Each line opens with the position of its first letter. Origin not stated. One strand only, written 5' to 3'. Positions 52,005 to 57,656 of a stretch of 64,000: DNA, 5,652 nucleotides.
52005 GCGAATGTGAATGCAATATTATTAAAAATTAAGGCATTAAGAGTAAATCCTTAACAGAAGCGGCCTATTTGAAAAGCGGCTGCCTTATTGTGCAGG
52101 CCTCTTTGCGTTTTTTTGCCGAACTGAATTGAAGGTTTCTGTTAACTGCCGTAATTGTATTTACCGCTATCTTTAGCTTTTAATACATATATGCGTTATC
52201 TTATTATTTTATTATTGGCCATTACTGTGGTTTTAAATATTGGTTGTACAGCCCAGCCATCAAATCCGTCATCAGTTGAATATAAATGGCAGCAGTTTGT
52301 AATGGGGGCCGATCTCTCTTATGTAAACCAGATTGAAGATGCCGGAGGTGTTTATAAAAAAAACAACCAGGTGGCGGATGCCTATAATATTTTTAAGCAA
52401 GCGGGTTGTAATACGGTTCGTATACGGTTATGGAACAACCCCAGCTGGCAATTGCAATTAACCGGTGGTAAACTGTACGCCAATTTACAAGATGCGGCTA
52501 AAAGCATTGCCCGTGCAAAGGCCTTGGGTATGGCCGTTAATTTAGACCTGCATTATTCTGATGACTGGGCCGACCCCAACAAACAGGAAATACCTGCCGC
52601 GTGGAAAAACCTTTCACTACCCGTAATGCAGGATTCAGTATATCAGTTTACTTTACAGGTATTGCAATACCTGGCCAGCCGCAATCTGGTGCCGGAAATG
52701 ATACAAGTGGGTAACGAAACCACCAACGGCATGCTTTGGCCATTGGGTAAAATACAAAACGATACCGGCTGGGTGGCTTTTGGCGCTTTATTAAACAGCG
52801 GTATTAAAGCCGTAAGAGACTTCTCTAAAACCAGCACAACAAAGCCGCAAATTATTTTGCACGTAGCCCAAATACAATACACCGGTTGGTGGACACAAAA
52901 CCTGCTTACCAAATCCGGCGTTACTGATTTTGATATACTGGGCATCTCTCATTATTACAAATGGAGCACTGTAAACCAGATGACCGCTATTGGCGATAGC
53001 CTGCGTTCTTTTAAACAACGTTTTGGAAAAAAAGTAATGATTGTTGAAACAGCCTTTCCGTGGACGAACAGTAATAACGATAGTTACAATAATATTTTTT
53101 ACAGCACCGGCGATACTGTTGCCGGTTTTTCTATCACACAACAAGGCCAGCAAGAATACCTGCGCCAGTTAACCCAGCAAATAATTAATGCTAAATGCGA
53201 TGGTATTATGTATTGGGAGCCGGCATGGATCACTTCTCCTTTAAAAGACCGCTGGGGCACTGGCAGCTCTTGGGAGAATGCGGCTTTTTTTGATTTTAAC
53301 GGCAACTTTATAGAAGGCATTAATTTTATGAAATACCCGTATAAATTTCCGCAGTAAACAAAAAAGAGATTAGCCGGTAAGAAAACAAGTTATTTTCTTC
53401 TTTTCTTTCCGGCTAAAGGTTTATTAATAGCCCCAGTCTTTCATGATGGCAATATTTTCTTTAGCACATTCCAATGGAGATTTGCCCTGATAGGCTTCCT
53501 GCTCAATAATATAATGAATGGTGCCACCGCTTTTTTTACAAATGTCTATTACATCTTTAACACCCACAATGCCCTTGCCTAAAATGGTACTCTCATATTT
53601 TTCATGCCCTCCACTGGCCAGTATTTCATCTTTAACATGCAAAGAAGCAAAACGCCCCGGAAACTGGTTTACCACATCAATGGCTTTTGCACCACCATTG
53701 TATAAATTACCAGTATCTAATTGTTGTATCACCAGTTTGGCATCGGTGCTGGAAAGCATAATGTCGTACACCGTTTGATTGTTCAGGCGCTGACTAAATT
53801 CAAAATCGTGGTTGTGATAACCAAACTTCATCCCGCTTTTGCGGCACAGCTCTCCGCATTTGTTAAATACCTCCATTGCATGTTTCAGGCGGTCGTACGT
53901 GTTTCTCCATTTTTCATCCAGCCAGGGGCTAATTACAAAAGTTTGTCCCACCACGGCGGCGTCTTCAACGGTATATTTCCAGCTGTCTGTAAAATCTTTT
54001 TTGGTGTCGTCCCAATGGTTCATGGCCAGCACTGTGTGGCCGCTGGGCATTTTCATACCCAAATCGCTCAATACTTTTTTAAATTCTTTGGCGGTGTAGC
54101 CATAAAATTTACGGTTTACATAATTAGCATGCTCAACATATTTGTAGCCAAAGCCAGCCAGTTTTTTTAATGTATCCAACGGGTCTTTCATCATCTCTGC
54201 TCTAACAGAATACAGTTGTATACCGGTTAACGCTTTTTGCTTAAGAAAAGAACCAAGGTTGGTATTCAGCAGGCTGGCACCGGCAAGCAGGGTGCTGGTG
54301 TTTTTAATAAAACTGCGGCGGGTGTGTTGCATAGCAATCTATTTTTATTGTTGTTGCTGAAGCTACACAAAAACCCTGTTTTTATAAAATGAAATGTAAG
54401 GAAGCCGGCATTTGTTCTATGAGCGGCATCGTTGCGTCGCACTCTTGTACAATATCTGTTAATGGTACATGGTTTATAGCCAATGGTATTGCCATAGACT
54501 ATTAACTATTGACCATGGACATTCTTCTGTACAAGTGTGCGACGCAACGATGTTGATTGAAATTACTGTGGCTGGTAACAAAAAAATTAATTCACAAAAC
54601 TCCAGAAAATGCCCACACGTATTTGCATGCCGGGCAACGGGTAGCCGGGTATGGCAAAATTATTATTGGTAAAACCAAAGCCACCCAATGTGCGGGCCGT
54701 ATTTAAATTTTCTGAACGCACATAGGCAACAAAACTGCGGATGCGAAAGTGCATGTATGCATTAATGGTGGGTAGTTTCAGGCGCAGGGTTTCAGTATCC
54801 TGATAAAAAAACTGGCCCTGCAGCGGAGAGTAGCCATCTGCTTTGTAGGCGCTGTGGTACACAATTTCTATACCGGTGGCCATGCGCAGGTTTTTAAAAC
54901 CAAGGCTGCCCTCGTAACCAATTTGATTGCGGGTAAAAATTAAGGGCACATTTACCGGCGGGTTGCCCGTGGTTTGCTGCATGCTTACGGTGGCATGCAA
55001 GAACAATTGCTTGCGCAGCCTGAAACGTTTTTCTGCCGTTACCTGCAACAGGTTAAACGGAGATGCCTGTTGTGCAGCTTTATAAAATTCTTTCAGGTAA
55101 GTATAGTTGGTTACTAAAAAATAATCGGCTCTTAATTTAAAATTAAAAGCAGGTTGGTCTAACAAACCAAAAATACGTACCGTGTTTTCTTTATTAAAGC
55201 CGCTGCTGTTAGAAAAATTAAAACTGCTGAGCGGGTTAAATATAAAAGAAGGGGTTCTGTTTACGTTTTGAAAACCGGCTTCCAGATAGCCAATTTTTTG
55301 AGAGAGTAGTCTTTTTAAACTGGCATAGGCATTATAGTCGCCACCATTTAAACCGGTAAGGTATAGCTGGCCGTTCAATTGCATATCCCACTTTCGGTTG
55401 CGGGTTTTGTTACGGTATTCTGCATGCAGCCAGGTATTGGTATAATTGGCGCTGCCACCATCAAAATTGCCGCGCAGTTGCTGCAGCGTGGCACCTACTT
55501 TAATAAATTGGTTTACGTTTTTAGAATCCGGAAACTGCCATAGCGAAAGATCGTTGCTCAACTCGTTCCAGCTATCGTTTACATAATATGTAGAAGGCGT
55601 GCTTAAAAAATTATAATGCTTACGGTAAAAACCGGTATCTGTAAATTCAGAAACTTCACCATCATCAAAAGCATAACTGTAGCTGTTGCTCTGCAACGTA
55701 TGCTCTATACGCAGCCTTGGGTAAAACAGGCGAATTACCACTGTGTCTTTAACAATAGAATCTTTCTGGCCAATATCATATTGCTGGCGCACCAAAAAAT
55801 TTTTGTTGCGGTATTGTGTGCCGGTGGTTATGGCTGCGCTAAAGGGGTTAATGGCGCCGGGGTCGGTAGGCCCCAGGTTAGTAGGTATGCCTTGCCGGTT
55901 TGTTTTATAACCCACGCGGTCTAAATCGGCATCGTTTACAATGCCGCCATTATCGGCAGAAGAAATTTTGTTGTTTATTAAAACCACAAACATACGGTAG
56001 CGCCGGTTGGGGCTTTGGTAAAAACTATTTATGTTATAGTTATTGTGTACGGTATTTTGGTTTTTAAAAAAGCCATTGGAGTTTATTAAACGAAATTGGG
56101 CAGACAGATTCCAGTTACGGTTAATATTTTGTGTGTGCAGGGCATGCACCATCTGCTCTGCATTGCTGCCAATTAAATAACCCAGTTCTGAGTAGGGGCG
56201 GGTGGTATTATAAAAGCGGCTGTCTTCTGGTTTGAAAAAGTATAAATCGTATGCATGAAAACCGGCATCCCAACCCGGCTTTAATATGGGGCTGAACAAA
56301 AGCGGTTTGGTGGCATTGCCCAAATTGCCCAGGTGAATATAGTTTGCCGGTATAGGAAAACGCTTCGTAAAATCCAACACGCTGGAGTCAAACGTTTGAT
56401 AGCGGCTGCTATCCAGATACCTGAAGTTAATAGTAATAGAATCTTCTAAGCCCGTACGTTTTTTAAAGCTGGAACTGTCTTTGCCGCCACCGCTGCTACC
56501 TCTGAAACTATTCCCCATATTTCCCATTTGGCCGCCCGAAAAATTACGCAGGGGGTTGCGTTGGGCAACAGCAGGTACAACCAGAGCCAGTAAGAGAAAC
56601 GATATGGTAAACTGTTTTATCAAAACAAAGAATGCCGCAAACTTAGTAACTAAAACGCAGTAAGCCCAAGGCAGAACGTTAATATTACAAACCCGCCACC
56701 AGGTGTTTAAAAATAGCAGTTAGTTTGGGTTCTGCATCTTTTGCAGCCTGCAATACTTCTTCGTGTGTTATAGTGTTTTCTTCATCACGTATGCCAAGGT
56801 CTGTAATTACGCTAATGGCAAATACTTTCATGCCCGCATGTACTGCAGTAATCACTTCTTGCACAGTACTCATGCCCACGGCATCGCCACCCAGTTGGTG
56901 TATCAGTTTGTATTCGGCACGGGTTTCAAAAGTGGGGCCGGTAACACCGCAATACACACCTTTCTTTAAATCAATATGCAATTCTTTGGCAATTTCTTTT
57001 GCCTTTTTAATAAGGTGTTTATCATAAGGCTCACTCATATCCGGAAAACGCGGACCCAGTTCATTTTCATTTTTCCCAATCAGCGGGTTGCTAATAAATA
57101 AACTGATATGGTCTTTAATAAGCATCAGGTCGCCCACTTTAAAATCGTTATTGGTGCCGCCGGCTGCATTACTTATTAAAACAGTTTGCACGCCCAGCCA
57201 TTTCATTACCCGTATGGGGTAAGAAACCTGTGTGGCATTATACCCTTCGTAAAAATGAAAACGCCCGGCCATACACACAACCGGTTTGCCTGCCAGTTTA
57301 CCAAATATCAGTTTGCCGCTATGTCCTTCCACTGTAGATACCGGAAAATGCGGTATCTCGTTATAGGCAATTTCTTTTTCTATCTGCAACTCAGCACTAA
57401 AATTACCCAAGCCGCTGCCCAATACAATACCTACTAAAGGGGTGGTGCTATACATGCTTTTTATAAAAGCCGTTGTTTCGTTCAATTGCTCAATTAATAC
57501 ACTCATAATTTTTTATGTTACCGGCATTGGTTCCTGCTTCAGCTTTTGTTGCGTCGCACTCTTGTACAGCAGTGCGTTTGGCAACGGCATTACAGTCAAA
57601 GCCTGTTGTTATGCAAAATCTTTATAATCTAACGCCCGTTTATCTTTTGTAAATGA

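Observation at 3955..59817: Dense family of 100-200 bp palindromic intergenic elements built on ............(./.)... arms (17 loci in 64 kb)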

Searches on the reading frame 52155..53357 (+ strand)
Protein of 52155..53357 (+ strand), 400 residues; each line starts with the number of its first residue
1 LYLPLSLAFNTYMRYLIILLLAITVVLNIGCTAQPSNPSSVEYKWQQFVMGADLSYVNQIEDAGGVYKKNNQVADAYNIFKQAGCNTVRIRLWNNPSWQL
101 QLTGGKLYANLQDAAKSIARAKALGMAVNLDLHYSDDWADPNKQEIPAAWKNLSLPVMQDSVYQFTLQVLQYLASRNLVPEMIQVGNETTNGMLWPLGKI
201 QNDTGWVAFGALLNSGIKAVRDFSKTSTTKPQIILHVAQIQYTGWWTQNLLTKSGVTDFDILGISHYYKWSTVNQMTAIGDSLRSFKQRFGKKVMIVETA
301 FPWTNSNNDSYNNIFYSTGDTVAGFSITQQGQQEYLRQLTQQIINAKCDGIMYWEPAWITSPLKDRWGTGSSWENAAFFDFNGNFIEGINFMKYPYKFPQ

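Call 76: search_protein_families(library=pfam, proteins=[window:52155-53357:+], max_evalue=0.00001)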
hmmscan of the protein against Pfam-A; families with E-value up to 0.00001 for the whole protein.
window:52155-53357:+ (400 aa): 1 family
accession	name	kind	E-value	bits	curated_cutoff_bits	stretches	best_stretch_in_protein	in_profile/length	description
PF07745.19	Glyco_hydro_53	-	5.9e-102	341.6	24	1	50-392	2-340/340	Glycosyl hydrolase family 53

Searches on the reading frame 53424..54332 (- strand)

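Call 27: search_protein_families(library=pfam, proteins=[window:53424-54332:-], max_evalue=0.00001)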
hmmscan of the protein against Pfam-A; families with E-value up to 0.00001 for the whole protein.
window:53424-54332:- (302 aa): 1 family
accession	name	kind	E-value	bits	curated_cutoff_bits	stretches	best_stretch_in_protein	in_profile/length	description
PF01261.30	AP_endonuc_2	-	3.3e-18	66.7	31.1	1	56-299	2-248/249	Xylose isomerase-like TIM barrel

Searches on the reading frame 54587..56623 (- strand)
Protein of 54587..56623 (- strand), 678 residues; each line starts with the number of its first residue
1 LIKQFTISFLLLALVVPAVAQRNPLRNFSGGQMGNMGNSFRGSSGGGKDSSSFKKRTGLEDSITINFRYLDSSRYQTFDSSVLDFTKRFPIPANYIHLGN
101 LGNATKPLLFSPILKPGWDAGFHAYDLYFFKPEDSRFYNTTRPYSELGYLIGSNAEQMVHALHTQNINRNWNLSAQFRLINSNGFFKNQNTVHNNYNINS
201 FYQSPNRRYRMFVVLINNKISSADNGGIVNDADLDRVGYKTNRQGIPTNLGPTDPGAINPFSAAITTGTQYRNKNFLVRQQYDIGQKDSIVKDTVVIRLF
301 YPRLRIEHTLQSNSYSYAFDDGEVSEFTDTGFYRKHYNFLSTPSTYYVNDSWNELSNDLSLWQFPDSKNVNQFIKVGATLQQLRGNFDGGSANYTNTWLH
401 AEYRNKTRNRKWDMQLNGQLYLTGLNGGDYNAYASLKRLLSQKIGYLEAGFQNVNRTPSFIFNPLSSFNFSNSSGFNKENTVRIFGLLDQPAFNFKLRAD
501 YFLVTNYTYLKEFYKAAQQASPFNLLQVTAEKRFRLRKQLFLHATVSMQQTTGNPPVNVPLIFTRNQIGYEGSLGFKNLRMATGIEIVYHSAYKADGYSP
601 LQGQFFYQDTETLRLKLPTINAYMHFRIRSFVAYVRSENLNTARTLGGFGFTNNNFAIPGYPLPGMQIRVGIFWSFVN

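Call 27: search_protein_families(library=pfam, proteins=[window:54587-56623:-], max_evalue=0.00001)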
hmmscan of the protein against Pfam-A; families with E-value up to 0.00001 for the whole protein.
window:54587-56623:- (678 aa): 1 family
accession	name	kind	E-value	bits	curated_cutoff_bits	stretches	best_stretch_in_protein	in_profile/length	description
PF14121.12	Porin_10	-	6.2e-88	296.5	27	1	94-676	38-595/597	Putative porin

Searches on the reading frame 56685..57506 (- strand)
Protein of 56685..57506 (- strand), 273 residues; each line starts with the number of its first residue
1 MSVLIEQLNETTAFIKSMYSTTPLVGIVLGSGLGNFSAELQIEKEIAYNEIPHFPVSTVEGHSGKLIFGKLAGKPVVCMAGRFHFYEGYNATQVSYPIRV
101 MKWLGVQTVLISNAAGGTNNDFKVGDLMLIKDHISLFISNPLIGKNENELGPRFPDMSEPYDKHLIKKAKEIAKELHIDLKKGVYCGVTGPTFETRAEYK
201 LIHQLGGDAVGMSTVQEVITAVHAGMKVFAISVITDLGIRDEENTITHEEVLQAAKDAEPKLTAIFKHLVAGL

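Call 27: search_protein_families(library=pfam, proteins=[window:56685-57506:-], max_evalue=0.00001)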
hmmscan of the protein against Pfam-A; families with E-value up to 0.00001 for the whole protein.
window:56685-57506:- (273 aa): 1 family
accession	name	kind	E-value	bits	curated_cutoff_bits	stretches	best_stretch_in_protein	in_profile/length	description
PF01048.26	PNP_UDP_1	-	9.5e-56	189.2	25.1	1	25-270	2-232/233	Phosphorylase superfamily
